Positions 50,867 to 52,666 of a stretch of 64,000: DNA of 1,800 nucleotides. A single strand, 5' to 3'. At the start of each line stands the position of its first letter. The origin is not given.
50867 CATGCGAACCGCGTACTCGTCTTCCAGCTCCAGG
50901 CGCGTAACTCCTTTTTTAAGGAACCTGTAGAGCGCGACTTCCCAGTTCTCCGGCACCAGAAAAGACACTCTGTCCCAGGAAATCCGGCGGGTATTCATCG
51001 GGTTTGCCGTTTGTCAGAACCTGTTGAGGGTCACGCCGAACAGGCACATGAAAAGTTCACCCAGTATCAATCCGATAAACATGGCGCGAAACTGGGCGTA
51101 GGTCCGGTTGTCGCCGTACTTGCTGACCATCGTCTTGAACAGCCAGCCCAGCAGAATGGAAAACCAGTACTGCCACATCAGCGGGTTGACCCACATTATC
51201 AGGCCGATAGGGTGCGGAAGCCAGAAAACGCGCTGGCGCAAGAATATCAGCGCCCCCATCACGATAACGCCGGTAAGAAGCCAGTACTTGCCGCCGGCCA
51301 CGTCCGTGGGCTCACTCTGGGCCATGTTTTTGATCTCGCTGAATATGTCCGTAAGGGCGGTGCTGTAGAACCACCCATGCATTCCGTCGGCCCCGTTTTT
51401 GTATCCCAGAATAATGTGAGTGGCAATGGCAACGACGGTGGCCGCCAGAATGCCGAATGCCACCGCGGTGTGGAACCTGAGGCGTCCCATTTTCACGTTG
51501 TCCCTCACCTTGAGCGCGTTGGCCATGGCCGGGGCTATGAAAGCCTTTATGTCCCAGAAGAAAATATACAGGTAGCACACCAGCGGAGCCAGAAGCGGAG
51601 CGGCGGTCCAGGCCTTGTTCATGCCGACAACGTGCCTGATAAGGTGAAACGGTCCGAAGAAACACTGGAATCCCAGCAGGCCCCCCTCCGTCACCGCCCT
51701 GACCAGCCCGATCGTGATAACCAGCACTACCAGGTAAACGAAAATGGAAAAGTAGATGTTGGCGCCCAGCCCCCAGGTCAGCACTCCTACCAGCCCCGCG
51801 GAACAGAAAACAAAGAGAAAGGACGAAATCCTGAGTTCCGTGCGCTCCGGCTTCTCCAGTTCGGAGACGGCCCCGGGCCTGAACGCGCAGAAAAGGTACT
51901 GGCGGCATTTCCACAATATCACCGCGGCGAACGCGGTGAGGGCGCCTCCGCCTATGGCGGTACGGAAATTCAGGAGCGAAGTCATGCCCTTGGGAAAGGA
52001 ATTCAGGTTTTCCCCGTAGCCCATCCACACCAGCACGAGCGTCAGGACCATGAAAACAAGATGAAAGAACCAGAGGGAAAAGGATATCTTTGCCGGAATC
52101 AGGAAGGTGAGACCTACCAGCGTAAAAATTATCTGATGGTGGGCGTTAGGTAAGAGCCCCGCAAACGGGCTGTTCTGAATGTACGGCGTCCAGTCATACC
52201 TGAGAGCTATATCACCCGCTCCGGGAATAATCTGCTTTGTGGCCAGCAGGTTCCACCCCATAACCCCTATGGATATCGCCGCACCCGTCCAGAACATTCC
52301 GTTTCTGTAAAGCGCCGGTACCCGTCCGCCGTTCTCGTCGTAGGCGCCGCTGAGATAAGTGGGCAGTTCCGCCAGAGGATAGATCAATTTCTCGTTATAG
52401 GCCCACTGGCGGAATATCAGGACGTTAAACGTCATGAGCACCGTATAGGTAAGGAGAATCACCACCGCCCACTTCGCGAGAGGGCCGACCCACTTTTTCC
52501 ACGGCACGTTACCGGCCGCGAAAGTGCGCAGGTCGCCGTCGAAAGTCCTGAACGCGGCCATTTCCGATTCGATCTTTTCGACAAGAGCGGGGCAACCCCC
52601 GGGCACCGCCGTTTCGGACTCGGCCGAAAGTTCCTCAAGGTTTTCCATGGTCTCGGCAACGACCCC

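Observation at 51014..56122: Pair of paralogous giant polytopic membrane proteins, one with a roughly 350-aa cytoplasmic or periplasmic coiled-coil insertion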

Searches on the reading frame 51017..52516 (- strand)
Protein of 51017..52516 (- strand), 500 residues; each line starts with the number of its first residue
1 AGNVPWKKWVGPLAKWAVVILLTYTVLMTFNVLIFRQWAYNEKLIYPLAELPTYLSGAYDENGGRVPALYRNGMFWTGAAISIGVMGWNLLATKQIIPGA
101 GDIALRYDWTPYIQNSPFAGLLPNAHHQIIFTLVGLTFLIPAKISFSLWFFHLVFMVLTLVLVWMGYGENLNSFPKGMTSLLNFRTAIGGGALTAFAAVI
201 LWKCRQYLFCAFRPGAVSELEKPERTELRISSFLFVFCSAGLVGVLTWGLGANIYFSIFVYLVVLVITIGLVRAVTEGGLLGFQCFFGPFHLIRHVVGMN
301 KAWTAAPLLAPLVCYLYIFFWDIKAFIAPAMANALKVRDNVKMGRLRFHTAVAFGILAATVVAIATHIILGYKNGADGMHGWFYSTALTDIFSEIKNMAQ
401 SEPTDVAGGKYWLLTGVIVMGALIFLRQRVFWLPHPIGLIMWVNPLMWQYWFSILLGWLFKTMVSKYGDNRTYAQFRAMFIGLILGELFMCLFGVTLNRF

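Call 30: search_protein_representatives(protein=window:51017-52516:-)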
Query: 500 residues. Proteins with E-value up to 0.001 (for the whole library): 2623; up to 1e-10: 1280; up to 1e-30: 182. The best 150 are listed.
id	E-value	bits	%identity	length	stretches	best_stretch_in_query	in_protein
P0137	8.1e-197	671.8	59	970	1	1-499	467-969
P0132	7.8e-173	592.7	54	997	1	3-498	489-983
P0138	2.5e-172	591.0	54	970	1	1-494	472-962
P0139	2.4e-171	587.8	54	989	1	3-494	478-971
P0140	3.1e-170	584.1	54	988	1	1-496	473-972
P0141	1.8e-169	581.6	55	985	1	2-497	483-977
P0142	2.8e-161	554.5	52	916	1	2-497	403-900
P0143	5.4e-159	547.0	52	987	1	2-492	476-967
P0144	1.6e-158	545.4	51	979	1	1-494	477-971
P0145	6.8e-158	543.4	52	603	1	2-497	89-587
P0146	7.3e-157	540.0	51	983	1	1-495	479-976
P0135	7.5e-157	539.9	53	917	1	2-495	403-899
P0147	4.1e-156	537.5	50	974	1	2-499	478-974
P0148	5.7e-156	537.0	51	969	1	2-494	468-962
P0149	9.2e-156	536.3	49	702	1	3-492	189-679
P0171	2.4e-79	284.2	36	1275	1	2-490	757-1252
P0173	4.9e-76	273.3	35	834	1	2-490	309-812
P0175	1.5e-71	258.4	37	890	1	4-493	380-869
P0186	1.0e-65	239.2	33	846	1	2-494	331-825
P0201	6.3e-51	190.4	32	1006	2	3-385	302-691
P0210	1.8e-44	169.1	31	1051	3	64-382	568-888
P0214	4.3e-42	161.2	30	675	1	1-497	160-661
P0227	4.8e-39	151.2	29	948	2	4-385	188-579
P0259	2.8e-35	138.8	30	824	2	3-389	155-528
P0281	2.2e-33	132.5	27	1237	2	4-376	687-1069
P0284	3.7e-33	131.7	26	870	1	4-491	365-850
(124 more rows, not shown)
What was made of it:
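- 51014..53971 (-): 985-aa DUF6785/DUF6784 membrane protein, long form (NCBI MFO7870022, called as 981 aa). 2623 DUF6785 relatives in the representative library (call 30).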

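Call 48: search_protein_families(library=pfam, alignment_id=A3, max_evalue=0.1)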
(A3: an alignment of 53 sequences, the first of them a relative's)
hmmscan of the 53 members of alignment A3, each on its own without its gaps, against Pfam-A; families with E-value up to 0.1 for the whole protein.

A. member 1, P0174 (681 aa): 2 families
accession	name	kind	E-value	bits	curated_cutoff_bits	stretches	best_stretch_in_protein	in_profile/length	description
PF20581.3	DUF6785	-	6.2e-76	256.4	25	1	25-535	1-498/498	Family of unknown function (DUF6785)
PF20580.3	DUF6784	-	3.3e-22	79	26.4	1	571-661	2-93/101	Domain of unknown function (DUF6784)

B. families by the number of members that match (of 53 scanned): 8 families
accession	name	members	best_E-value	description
PF20581.3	DUF6785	53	4.3e-161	Family of unknown function (DUF6785)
PF20580.3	DUF6784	53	1.7e-34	Domain of unknown function (DUF6784)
PF00005.33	ABC_tran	1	2.8e-10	ABC transporter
PF15145.11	DUF4577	1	0.0047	Domain of unknown function (DUF4577)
PF08510.17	PIG-P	1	0.021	PIG-P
PF06127.16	Mpo1-like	1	0.041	2-hydroxy-palmitic acid dioxygenase Mpo1-like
PF10785.14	NADH-u_ox-rdase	1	0.062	NADH-ubiquinone oxidoreductase complex I, 21 kDa subunit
PF19747.4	DUF6234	1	0.076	Family of unknown function (DUF6234)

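Call 60: search_protein_families(library=pfam, proteins=[P0171, P0281, P0284, P0173, P0186, P0175, P0201, P0210, P0227, P0259], max_evalue=0.01)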
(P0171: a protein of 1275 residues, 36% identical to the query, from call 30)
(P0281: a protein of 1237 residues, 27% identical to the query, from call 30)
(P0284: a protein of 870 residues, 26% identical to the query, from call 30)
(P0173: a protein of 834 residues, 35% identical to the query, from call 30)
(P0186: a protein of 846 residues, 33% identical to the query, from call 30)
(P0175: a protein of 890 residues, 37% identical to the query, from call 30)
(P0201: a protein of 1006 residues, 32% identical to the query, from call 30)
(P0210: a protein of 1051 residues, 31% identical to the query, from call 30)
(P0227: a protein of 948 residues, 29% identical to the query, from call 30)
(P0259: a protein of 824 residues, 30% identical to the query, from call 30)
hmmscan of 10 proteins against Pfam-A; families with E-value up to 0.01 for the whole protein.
P0171 (1275 aa): 2 families
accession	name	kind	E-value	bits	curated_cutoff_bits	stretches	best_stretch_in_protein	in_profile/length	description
PF20581.3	DUF6785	-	4.3e-70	237.1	25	2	758-1134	138-498/498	Family of unknown function (DUF6785)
PF20580.3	DUF6784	-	1.4e-17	64.1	26.4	1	1173-1261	2-91/101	Domain of unknown function (DUF6784)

P0281 (1237 aa): 2 families
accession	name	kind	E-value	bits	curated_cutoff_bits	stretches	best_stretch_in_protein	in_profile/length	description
PF20581.3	DUF6785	-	2.3e-100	336.9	25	2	681-1068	136-498/498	Family of unknown function (DUF6785)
PF20580.3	DUF6784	-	4.9e-24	84.9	26.4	1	1133-1225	3-95/101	Domain of unknown function (DUF6784)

P0284 (870 aa): 2 families
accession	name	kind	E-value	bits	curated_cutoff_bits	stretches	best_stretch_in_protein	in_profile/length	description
PF20581.3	DUF6785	-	1.2e-129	433.6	25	2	215-733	39-498/498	Family of unknown function (DUF6785)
PF20580.3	DUF6784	-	1.4e-26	93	26.4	1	770-863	3-96/101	Domain of unknown function (DUF6784)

P0173 (834 aa): 2 families
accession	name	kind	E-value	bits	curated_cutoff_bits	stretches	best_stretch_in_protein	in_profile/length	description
PF20581.3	DUF6785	-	3.9e-70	237.2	25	2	299-690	132-498/498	Family of unknown function (DUF6785)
PF20580.3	DUF6784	-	1.3e-18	67.4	26.4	1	733-822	2-92/101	Domain of unknown function (DUF6784)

P0186 (846 aa): 2 families
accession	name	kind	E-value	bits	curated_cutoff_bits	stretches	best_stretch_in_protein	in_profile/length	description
PF20581.3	DUF6785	-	2.4e-56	191.7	25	1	194-707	35-498/498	Family of unknown function (DUF6785)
PF20580.3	DUF6784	-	1.5e-21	76.9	26.4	1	744-835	3-95/101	Domain of unknown function (DUF6784)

P0175 (890 aa): 2 families
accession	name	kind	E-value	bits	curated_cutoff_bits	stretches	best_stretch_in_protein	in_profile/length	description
PF20581.3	DUF6785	-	1.1e-56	192.9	25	2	379-748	138-495/498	Family of unknown function (DUF6785)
PF20580.3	DUF6784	-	1.2e-23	83.6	26.4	1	790-878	5-94/101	Domain of unknown function (DUF6784)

P0201 (1006 aa): 2 families
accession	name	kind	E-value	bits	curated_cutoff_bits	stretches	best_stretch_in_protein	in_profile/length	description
PF20581.3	DUF6785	-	2e-136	455.9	25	2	202-681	44-498/498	Family of unknown function (DUF6785)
PF20580.3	DUF6784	-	1.1e-25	90.2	26.4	1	904-997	2-95/101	Domain of unknown function (DUF6784)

P0210 (1051 aa): 2 families
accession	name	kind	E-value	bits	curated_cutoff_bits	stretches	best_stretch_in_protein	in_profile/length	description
PF20581.3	DUF6785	-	1.6e-117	393.6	25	3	569-881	198-498/498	Family of unknown function (DUF6785)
PF20580.3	DUF6784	-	6.1e-22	78.1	26.4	1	949-1042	2-95/101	Domain of unknown function (DUF6784)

P0227 (948 aa): 2 families
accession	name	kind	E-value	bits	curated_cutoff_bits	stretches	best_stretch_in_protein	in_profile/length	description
PF20581.3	DUF6785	-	1.1e-115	387.5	25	1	40-561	1-496/498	Family of unknown function (DUF6785)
PF20580.3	DUF6784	-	1.3e-24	86.7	26.4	1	840-934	1-95/101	Domain of unknown function (DUF6784)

P0259 (824 aa): 2 families
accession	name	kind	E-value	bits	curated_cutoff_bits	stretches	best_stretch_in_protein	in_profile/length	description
PF20581.3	DUF6785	-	1.8e-114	383.5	25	1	17-514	1-498/498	Family of unknown function (DUF6785)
PF20580.3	DUF6784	-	1.2e-28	99.7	26.4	1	725-816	4-95/101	Domain of unknown function (DUF6784)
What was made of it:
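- Tried and rejected: Pfam scans of other insert-bearing DUF6785 proteins, looking for a domain that would reveal the side of the membrane, found no domain (call 60).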

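Call 63: find_related_loci(query=A4, collection=metagenome_contigs, flank=8000)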
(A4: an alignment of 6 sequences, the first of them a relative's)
Query A4 (673 aa) in metagenome_contigs; peptide patterns used: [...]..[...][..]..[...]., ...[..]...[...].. (x = any residue, [..] = any of these).
507 stretches matched a pattern; 309 encode a relative of the query (tblastn E <= 1e-3); the best 80 are kept; 77 distinct loci.
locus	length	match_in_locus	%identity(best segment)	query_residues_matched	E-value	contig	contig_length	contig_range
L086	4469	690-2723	41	2-671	6e-177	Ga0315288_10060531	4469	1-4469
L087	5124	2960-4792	45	72-671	4e-172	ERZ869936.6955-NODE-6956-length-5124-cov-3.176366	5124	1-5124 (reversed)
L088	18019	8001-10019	40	6-672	1e-165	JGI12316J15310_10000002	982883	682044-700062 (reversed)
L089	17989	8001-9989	41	6-672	9e-162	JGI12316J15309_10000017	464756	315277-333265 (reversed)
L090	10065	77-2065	40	5-672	1e-161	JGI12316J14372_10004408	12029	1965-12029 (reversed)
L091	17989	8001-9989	40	5-672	2e-161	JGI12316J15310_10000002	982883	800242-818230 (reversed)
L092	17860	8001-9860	43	71-670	5e-160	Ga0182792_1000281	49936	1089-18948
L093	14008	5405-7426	39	7-670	1e-158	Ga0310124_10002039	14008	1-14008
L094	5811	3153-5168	41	2-670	1e-159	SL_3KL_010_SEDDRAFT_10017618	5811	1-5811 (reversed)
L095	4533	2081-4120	40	1-671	2e-160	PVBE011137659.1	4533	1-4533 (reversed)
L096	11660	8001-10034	38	3-672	5e-143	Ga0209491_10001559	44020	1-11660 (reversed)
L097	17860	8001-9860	43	71-670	5e-160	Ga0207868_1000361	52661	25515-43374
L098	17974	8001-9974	43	5-671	7e-179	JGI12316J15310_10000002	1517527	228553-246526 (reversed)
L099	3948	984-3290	39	5-670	3e-127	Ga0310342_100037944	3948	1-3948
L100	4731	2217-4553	40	6-670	7e-126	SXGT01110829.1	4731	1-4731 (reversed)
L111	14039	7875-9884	36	5-669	6e-116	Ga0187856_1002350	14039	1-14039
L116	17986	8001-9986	43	1-671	8e-179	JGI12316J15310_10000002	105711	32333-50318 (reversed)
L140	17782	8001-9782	27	44-659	3e-41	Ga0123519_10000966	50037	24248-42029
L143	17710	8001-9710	27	75-662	2e-40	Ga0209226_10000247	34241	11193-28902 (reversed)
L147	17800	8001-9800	25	47-659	3e-40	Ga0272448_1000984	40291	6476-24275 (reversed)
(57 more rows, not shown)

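Call 66: search_protein_families(library=pfam, proteins=[L088:3155-7900:+, L098:3510-7856:+, L111:2597-6178:+, L143:4341-7709:+, L147:3957-7514:+, L147:10474-15198:+, L140:5098-7731:+, L116:4504-6981:+], max_evalue=0.001)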
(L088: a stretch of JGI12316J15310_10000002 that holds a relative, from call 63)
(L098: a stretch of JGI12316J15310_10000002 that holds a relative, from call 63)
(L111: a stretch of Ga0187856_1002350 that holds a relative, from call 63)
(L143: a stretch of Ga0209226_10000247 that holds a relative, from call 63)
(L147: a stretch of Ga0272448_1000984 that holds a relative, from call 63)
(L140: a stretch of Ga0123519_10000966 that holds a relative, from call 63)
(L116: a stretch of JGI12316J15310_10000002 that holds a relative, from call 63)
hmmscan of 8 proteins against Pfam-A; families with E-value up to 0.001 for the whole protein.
L088:3155-7900:+ (1581 aa): 1 family
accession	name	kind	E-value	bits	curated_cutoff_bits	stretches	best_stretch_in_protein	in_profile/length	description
PF00703.27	Glyco_hydro_2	-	7.3e-12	46.5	23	1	582-683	8-109/109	Glycosyl hydrolases family 2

L098:3510-7856:+ (1448 aa): 4 families
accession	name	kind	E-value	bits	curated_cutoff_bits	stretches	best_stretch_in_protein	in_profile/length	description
PF21345.3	PcRGLX_2nd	-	2.7e-13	50.1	23.5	1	339-473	2-143/360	PcRGLX-like protein central beta sandwich domain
PF13385.13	Laminin_G_3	-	2.4e-09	38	27.6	1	87-172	22-110/151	Concanavalin A-like lectin/glucanases superfamily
PF19501.5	PcRGLX_1st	-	1.7e-06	28.2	22.1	1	256-306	15-64/83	PcRGLX-like N-terminal RIFT barrel domain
PF06439.18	3keto-disac_hyd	-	4.8e-05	23.9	26.8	1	49-194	55-186/187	3-keto-disaccharide hydrolase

L111:2597-6178:+ (1193 aa): 0 families

L143:4341-7709:+ (1122 aa): 0 families

L147:3957-7514:+ (1185 aa): 0 families

L147:10474-15198:+ (1574 aa): 3 families
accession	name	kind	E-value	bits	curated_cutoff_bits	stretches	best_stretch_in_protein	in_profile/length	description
PF06439.18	3keto-disac_hyd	-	7.6e-14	52.6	26.8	1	41-196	11-186/187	3-keto-disaccharide hydrolase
PF02449.21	Glyco_hydro_42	-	0.00023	21.1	21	1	1122-1302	125-311/376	Beta-galactosidase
PF19763.6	DUF6250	-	0.0004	20.7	26.9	1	137-184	109-156/165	Domain of unknown function (DUF6250)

L140:5098-7731:+ (877 aa): 4 families
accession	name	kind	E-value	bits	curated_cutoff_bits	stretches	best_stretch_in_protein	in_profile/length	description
PF13320.12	GH123_cat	-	1.5e-33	117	23.1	1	594-809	122-324/324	Glycoside hydrolase 123, catalytic domain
PF22680.2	Glyco_hydro_123_N_2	-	5.8e-08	33.1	27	1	364-478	17-141/142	Glycoside hydrolase 123 N-terminal domain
PF06452.16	CBM9_1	-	5.1e-06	26.9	23.4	1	44-224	1-182/185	Carbohydrate family 9 binding domain-like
PF19543.5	GH123_N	-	2.9e-05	22.6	22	1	362-493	185-305/969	Glycoside hydrolase 123, N-terminal domain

L116:4504-6981:+ (825 aa): 1 family
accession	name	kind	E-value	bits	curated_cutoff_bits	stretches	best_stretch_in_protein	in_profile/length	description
PF16126.11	DUF4838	-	1.3e-31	110.5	26.6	1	202-533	5-323/325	Domain of unknown function (DUF4838)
